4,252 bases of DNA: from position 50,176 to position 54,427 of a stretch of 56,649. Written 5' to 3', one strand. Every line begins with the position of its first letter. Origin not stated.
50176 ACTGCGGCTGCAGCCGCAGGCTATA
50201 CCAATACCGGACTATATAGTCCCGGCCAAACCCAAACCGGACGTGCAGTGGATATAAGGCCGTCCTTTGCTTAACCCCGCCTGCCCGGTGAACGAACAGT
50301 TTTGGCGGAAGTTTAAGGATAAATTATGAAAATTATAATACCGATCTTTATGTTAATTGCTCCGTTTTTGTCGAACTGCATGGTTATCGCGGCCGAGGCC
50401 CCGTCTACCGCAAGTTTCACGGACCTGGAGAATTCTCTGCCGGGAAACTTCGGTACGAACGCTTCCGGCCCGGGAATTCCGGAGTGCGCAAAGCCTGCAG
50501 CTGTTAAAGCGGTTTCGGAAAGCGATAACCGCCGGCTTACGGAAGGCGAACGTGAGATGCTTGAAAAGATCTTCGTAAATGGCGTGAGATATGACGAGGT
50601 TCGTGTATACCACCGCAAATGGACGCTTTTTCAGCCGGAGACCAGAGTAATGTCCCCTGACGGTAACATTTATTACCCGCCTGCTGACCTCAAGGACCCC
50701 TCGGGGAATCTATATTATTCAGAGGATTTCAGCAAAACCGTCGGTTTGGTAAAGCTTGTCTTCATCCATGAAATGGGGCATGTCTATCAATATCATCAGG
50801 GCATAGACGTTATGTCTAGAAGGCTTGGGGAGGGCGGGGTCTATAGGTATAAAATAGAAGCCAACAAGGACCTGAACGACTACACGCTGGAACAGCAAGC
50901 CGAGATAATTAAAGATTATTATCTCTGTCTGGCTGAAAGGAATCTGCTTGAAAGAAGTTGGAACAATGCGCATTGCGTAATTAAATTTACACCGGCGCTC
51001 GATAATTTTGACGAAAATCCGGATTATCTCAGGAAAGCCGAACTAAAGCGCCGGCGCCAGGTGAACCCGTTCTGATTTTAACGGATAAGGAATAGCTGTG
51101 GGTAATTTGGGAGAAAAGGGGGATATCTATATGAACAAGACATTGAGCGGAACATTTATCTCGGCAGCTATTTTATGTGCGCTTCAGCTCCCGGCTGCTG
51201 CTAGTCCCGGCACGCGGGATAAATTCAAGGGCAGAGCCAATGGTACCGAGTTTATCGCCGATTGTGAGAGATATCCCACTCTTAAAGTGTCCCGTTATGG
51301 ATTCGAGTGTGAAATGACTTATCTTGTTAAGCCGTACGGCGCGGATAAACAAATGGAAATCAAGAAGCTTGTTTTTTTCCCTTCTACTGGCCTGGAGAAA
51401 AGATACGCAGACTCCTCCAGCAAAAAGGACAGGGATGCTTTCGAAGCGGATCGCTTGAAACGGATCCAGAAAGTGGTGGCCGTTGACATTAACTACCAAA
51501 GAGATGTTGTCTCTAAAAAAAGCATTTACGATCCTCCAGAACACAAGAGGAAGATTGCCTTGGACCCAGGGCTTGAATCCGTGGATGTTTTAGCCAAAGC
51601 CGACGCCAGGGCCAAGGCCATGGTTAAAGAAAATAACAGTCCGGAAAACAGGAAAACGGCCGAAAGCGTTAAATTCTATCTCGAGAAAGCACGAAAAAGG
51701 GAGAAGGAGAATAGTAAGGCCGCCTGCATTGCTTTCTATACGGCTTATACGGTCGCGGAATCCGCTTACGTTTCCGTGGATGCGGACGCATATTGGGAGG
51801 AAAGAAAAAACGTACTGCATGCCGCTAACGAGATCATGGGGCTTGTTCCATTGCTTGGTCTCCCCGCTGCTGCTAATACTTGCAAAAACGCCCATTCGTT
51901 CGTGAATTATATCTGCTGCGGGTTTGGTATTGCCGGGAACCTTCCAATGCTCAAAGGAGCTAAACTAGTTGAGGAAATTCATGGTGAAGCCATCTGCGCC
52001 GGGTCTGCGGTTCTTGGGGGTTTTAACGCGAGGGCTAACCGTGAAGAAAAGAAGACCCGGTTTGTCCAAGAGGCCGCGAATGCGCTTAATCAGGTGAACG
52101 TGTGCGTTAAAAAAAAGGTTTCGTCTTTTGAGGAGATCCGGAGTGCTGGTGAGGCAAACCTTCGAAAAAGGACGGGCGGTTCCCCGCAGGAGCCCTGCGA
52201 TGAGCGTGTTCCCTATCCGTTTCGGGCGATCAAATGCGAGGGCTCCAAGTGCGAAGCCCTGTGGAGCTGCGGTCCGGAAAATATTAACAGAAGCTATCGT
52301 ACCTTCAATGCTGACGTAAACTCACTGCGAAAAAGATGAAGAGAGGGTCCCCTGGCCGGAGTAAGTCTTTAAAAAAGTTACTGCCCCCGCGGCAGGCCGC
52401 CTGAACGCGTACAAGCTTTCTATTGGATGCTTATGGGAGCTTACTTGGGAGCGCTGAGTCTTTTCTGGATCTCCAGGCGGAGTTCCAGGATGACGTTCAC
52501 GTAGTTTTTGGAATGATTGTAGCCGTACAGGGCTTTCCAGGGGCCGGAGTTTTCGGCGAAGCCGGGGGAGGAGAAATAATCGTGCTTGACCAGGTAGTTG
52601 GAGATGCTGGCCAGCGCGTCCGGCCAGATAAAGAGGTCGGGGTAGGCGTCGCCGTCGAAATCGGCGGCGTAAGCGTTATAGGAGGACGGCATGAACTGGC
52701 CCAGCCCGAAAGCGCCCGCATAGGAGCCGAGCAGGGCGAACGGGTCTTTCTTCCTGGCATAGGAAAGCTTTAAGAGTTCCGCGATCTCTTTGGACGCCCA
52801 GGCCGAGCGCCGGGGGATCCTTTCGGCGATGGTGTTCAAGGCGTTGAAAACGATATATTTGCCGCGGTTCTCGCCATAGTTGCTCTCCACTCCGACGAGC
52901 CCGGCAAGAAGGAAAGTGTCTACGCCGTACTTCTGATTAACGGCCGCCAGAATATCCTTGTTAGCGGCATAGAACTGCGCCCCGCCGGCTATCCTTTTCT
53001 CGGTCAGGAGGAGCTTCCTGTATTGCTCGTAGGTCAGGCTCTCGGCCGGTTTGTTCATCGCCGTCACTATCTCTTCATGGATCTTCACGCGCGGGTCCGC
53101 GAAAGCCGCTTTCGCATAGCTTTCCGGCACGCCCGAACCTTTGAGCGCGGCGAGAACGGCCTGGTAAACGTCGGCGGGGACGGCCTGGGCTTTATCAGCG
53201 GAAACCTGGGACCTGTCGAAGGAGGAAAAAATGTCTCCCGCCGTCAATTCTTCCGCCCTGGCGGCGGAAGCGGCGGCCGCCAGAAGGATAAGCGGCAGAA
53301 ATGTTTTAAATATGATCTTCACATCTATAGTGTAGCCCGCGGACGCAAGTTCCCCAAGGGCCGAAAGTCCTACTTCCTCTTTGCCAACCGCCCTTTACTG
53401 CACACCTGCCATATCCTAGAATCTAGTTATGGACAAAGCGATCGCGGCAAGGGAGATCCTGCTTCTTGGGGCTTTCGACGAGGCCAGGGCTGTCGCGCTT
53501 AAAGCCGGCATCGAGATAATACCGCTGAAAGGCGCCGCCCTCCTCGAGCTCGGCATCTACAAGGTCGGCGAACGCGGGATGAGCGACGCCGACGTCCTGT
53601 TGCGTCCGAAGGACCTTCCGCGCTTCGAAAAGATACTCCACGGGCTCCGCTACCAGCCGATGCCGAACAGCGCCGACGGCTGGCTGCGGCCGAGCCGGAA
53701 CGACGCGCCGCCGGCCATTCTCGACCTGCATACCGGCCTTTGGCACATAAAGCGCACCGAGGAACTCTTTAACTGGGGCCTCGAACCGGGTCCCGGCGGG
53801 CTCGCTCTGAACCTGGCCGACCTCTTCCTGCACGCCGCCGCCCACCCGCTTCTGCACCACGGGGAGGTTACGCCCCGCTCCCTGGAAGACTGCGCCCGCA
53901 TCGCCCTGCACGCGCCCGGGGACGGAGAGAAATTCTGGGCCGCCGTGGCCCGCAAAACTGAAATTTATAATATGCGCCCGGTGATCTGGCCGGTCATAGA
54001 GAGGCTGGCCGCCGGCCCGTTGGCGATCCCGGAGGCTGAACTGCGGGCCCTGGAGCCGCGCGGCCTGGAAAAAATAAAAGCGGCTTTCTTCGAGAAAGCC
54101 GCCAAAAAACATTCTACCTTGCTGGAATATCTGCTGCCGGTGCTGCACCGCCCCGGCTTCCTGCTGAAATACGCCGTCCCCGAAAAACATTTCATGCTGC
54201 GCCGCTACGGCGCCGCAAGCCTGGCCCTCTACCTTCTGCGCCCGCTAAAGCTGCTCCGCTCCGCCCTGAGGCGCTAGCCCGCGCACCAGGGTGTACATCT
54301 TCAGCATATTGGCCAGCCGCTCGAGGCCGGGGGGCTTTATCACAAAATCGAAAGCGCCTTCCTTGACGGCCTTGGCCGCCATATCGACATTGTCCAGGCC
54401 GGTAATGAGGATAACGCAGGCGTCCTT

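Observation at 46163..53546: About 7 kb accessory block bracketed by a decayed duplicate of the target gene's promoter and 5' end, with no mobility gene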

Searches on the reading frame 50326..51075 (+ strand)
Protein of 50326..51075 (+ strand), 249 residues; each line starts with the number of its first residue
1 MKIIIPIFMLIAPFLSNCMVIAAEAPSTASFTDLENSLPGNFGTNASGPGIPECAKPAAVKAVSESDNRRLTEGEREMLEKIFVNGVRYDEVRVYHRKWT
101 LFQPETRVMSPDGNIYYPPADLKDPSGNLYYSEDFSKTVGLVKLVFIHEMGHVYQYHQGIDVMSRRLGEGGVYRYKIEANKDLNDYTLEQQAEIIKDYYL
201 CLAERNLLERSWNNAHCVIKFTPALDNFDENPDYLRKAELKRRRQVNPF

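Call 10: search_protein_families(library=pfam, proteins=[window:50326-51075:+], max_evalue=0.01)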
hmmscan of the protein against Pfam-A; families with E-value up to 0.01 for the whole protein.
window:50326-51075:+ (249 aa): 0 families

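Call 11: search_protein_families(library=ncbifam, proteins=[window:50326-51075:+], max_evalue=0.01)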
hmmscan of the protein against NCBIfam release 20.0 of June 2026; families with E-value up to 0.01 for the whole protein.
window:50326-51075:+ (249 aa): 0 families

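Call 55: search_solved_structures(query=window:50326-51075:+, max_evalue=10)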
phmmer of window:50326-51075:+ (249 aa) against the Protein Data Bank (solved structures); distinct sequences matched with E-value up to 10: 2.
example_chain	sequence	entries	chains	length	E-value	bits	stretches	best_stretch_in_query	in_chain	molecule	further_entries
6h56_A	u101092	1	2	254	4.7e-16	61.7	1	67-202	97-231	Effector domain of Pseudomonas aeruginosa VgrG2b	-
6pe3_A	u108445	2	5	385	0.26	13.4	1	52-134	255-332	Uncharacterized protein MJ1094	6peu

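Call 57: search_protein_families(library=pfam, proteins=[window:50326-51075:+], max_evalue=5)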
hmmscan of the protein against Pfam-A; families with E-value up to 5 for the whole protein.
window:50326-51075:+ (249 aa): 2 families
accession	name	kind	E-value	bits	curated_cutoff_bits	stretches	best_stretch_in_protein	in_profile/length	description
PF20573.4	DUF6782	-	0.076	12.7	27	1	138-161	86-109/241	Putative metallopeptidase family (DUF6782)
PF02163.28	Peptidase_M50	-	0.34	10.7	27.2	1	139-155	4-20/221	Peptidase family M50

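Call 58: search_protein_families(library=padloc, proteins=[window:50326-51075:+], max_evalue=0.01)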
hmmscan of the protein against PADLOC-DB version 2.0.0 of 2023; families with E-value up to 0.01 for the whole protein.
window:50326-51075:+ (249 aa): 0 families

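Call 71: search_solved_structures(query=window:50326-51075:+, max_evalue=0.001, show_alignments=1)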
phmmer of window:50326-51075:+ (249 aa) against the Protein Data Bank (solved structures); distinct sequences matched with E-value up to 0.001: 1.
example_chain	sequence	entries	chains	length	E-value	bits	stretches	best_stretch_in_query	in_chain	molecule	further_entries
6h56_A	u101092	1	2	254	4.7e-16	61.7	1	67-202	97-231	Effector domain of Pseudomonas aeruginosa VgrG2b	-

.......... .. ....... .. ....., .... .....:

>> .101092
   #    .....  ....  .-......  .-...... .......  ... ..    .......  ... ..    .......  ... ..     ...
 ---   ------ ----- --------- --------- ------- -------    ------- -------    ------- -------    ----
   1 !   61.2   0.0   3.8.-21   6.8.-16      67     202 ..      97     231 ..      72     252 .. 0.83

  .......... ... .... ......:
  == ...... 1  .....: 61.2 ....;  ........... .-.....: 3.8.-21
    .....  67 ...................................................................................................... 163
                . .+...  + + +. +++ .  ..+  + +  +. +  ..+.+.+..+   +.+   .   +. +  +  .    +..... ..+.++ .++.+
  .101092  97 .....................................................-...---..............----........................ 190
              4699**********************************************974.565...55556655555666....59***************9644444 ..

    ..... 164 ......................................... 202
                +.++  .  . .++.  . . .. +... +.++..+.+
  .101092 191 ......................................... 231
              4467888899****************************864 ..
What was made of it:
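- On VgrG2b-Cter / PA0261 (Tpe-Tpi) effector-immunity pair: phmmer against PDB 6H56 gave E 4.7e-16 for residues 67-202, with the motif aligned (calls 55, 71).
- Closest known: VgrG2b C-terminal metallopeptidase / PA0261 effector-immunity pair. Same: The HExxH domain is homologous (E 4.7e-16, HE(M)xHVxQ motif; calls 55, 71).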

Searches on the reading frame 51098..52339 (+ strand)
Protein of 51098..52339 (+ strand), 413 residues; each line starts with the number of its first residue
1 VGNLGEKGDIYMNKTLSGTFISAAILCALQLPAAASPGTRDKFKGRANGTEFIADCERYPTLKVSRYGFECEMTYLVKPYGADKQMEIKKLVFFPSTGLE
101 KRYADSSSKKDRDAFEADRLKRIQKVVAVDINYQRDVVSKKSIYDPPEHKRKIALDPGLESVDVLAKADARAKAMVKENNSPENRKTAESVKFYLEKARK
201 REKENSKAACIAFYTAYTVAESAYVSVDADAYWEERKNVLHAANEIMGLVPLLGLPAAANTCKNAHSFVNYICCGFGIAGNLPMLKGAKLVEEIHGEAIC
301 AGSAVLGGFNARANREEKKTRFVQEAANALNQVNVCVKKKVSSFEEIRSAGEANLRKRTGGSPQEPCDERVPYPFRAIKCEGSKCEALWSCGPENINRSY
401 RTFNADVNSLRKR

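Call 10: search_protein_families(library=pfam, proteins=[window:51098-52339:+], max_evalue=0.01)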
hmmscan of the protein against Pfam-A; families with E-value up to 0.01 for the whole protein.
window:51098-52339:+ (413 aa): 0 families

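Call 11: search_protein_families(library=ncbifam, proteins=[window:51098-52339:+], max_evalue=0.01)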
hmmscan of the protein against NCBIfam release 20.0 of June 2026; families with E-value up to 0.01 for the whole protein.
window:51098-52339:+ (413 aa): 0 families

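Call 28: find_encoding_contigs(protein=window:51098-52339:+, flank=10000, max_places=10)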
Protein window:51098-52339:+ (413 aa): 1 contig read that carries it; 1 place shown.
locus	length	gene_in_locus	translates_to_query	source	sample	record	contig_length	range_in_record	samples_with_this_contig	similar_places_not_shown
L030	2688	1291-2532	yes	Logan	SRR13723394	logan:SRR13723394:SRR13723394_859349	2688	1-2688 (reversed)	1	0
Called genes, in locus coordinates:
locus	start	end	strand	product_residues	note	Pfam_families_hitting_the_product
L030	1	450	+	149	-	?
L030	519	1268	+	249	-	-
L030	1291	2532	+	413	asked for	-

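Call 56: search_solved_structures(query=window:51098-52339:+, max_evalue=10)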
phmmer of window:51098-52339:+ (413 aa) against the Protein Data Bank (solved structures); distinct sequences matched with E-value up to 10: 123 (the best 60 are shown).
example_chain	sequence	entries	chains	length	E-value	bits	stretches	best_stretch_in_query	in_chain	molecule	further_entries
9g6r_L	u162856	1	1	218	0.018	17.3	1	7-97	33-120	Fab-IP8 Light chain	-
6u9s_B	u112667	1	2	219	0.053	15.7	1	35-97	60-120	5A6 FAB Light Chain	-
6uc5_L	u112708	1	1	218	0.056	15.6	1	8-97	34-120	Fab397 light chain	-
4dtg_L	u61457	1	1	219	0.066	15.4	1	8-97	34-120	Humanized recombinant FAB fragment, FAB 2021, of a murine antibody, light chain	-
7amp_L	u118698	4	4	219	0.08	15.1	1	35-97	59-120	HuJovi-1 Fab light chain | Human Jovi-1 Fab light chain | Human Jovi-1 Fab fragment, KFN mutant, light chain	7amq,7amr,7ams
3o2v_L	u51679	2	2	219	0.11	14.7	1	37-97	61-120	Chimeric antibody Fab 1E9, light chain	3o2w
9t46_L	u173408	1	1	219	0.14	14.3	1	35-97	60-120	Immunoglobulin Fab fragment 40G5c, Light Chain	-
3o2d_L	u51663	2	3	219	0.14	14.3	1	35-97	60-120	ibalizumab light chain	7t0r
2o5x_L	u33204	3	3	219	0.15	14.2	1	37-97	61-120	chimeric antibody Fab 1E9-DB3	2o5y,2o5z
4lri_A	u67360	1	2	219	0.16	14.2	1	31-97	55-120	MSL-109 Light Chain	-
5w05_L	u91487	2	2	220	0.16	14.1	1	35-97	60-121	M59 FAB LIGHT CHAIN | M1587 FAB LIGHT CHAIN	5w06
8f0l_L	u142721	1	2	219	0.19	13.9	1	35-97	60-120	ADI-26906 Fab Light Chain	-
7lbe_G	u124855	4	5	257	0.21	13.8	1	31-97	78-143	Fab MSL-109 light chain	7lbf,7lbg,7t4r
2eh8_L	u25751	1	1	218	0.21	13.8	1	30-97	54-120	HUMANIZED KR127 FAB, LIGHT CHAIN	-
2eh7_L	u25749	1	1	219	0.21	13.7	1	30-97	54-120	HUMANIZED KR127 FAB, LIGHT CHAIN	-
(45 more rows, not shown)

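Call 57: search_protein_families(library=pfam, proteins=[window:51098-52339:+], max_evalue=5)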
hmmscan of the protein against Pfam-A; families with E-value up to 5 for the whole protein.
window:51098-52339:+ (413 aa): 0 families

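Call 58: search_protein_families(library=padloc, proteins=[window:51098-52339:+], max_evalue=0.01)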
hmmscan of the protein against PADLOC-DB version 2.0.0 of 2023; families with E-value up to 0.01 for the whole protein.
window:51098-52339:+ (413 aa): 0 families

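Call 70: find_homologous_proteins(query=window:51098-52339:+, max_evalue=0.001)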
Query window:51098-52339:+ (413 aa): 1 proteins with E <= 0.001 among 8000 candidates.
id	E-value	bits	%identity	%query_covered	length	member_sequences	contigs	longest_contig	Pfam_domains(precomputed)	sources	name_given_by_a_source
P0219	6.8e-267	903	100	97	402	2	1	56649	-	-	-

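Call 84: search_protein_representatives(protein=window:51131-52339:+)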
Query: 402 residues. Proteins with E-value up to 0.001 (for the whole library): 1; up to 1e-10: 1; up to 1e-30: 1. The best 1 are listed.
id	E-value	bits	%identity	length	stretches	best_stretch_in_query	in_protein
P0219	1.8e-267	902.7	100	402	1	1-402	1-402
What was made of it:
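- On VgrG2b-Cter / PA0261 (Tpe-Tpi) effector-immunity pair: It has no detectable homologue (calls 70, 84), and the PA0261 sequence was not available for comparison.
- Closest known: VgrG2b C-terminal metallopeptidase / PA0261 effector-immunity pair. Different: The downstream protein has no detectable homologue at all (calls 70, 84), so the immunity role is only an inference.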

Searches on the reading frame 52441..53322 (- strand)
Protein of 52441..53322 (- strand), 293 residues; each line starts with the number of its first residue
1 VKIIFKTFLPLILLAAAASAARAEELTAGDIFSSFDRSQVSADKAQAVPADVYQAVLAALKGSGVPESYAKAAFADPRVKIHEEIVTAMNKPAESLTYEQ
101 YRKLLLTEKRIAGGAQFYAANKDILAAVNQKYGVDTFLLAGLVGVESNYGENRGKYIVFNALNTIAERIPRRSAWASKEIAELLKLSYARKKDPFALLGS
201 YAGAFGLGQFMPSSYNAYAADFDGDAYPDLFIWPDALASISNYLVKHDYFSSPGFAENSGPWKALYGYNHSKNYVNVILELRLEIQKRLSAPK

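Call 10: search_protein_families(library=pfam, proteins=[window:52441-53322:-], max_evalue=0.01)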
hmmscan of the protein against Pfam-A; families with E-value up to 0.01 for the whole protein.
window:52441-53322:- (293 aa): 1 family
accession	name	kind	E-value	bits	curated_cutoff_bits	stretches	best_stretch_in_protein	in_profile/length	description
PF13406.11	SLT_2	-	5.1e-56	190.5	24.3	1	58-249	11-201/292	Transglycosylase SLT domain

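Call 11: search_protein_families(library=ncbifam, proteins=[window:52441-53322:-], max_evalue=0.01)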
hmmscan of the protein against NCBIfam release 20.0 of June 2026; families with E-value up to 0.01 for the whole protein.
window:52441-53322:- (293 aa): 3 families
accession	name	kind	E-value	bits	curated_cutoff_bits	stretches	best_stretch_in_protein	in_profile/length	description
TIGR02282.1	MltB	equivalog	4.2e-52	177.1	281.4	1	65-248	13-196/290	lytic murein transglycosylase B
NF008029.0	PRK10760.1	equivalog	3e-40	138.3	449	1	90-251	103-265/359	lytic murein transglycosylase B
TIGR02283.1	MltB_2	subfamily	5.1e-39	134.3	248.45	1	61-249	14-202/300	lytic murein transglycosylase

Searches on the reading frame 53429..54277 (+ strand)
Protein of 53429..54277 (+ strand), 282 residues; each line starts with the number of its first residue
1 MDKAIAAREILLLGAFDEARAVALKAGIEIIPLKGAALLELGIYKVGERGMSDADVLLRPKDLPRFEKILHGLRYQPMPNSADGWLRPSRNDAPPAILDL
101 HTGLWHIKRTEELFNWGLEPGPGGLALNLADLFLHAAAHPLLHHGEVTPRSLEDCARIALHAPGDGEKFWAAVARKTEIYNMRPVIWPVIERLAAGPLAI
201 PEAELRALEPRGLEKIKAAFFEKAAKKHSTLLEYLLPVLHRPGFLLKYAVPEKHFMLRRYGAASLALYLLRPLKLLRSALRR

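Call 10: search_protein_families(library=pfam, proteins=[window:53429-54277:+], max_evalue=0.01)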
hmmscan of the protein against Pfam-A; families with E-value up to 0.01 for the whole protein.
window:53429-54277:+ (282 aa): 1 family
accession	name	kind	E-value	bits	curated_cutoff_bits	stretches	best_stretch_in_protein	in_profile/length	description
PF14907.12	NTP_transf_5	-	5.2e-16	59.4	31.2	1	4-175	48-230/249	Uncharacterised nucleotidyltransferase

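Call 11: search_protein_families(library=ncbifam, proteins=[window:53429-54277:+], max_evalue=0.01)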
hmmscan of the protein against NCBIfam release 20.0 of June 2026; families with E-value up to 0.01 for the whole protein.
window:53429-54277:+ (282 aa): 0 families

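Call 14: find_encoding_contigs(protein=window:53429-54277:+, flank=10000, max_places=10)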
Protein window:53429-54277:+ (282 aa): 1 contig read that carries it; 1 place shown.
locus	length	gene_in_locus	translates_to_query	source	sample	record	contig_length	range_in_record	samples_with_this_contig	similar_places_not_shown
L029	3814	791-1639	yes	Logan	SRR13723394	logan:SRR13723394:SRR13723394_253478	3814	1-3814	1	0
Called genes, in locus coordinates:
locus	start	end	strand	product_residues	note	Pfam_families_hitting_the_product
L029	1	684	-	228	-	?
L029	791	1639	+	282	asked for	PF14907:NTP_transf_5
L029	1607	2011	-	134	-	PF00072:Response_reg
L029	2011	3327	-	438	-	PF01966:HD, PF13487:HD_5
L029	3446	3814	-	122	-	?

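Call 60: find_homologous_proteins(query=window:53429-54277:+, max_evalue=1e-20)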
Query window:53429-54277:+ (282 aa): 99 proteins with E <= 1e-20 among 8000 candidates.
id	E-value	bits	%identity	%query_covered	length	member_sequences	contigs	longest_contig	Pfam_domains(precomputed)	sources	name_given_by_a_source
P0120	8.7e-181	617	99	100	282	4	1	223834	PF14907.13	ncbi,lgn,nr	ncbi:MAG: nucleotidyltransferase family protein [Elusimicrobiales bacterium]|nr:nucleotidyltransfera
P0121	9.5e-162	555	90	100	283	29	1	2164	PF14907.13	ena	-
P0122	3.7e-157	540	85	100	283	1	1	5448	PF14907.13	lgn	-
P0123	3.4e-154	530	86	100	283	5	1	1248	PF14907.13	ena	-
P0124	2.7e-152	524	85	100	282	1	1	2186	PF14907.13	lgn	-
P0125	7.7e-151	519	84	100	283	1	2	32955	PF14907.13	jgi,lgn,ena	-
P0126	2.0e-150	518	84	100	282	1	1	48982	PF14907.13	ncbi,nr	ncbi:MAG: nucleotidyltransferase family protein [Elusimicrobiota bacterium]|nr:nucleotidyltransferas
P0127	1.7e-148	511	83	100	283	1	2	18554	PF14907.13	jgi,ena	-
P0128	4.8e-147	507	81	100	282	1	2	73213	PF14907.13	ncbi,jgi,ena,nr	ncbi:MAG TPA: hypothetical protein DCS63_01835 [Elusimicrobia bacterium]|nr:hypothetical protein [El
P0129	1.3e-145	502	83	100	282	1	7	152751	PF14907.13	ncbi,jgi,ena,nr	ncbi:MAG: hypothetical protein A2X35_08425 [Elusimicrobia bacterium GWA2_61_42]|nr:MAG: hypothetical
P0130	3.2e-145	501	84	91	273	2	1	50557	PF14907.13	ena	-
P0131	2.6e-144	498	77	94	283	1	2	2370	PF14907.13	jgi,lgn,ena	-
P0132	2.8e-143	494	80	100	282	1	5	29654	PF14907.13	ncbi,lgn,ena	-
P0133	6.3e-143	493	79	100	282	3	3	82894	PF14907.13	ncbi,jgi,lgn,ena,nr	ncbi:MAG: hypothetical protein A2081_00985 [Elusimicrobia bacterium GWC2_61_19]|nr:MAG: hypothetical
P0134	1.1e-142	492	80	100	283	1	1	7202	PF14907.13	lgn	-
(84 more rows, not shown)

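Call 62: find_encoding_contigs(protein=P0125, flank=10000, max_places=2)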
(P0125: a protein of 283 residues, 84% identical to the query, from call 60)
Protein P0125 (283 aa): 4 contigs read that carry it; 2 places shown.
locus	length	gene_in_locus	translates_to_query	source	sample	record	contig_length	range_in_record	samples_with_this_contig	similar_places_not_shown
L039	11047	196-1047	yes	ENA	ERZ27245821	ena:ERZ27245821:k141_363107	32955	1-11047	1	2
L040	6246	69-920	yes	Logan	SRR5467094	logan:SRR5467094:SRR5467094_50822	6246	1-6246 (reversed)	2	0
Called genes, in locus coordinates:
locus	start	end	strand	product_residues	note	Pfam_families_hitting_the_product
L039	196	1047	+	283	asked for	PF14907:NTP_transf_5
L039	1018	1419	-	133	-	PF00072:Response_reg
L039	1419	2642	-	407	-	PF13487:HD_5, PF01966:HD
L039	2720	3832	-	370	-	-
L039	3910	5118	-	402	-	PF00155:Aminotran_1_2, PF01053:Cys_Met_Meta_PP (weak), PF00266:Aminotran_5 (weak)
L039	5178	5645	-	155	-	PF01467:CTP_transf_like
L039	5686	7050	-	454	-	PF00289:Biotin_carb_N, PF02222:ATP-grasp, PF02655:ATP-grasp_3 (weak), PF02786:CPSase_L_D2, PF07478:Dala_Dala_lig_C, PF02785:Biotin_carb_C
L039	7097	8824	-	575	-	PF12773:DZR (faint)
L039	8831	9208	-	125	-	PF00364:Biotin_lipoyl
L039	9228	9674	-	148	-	PF08211:dCMP_cyt_deam_2, PF00383:dCMP_cyt_deam_1, PF26947:CDL (weak)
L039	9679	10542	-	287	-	PF01048:PNP_UDP_1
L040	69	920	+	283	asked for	PF14907:NTP_transf_5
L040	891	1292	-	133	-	PF00072:Response_reg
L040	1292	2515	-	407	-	PF13487:HD_5, PF01966:HD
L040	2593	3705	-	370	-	-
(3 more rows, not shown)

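Call 63: find_encoding_contigs(protein=P0122, flank=10000, max_places=2)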
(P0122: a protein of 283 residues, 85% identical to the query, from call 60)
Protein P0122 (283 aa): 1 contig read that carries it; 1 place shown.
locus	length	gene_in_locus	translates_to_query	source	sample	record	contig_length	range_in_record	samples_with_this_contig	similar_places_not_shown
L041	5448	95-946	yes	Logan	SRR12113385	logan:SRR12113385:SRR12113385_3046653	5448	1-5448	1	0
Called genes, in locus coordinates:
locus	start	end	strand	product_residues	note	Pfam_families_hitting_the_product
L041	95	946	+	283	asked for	PF14907:NTP_transf_5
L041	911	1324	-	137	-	PF00072:Response_reg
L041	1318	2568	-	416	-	PF13487:HD_5, PF01966:HD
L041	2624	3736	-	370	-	-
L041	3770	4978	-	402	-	PF00155:Aminotran_1_2, PF01053:Cys_Met_Meta_PP (weak)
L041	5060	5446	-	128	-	?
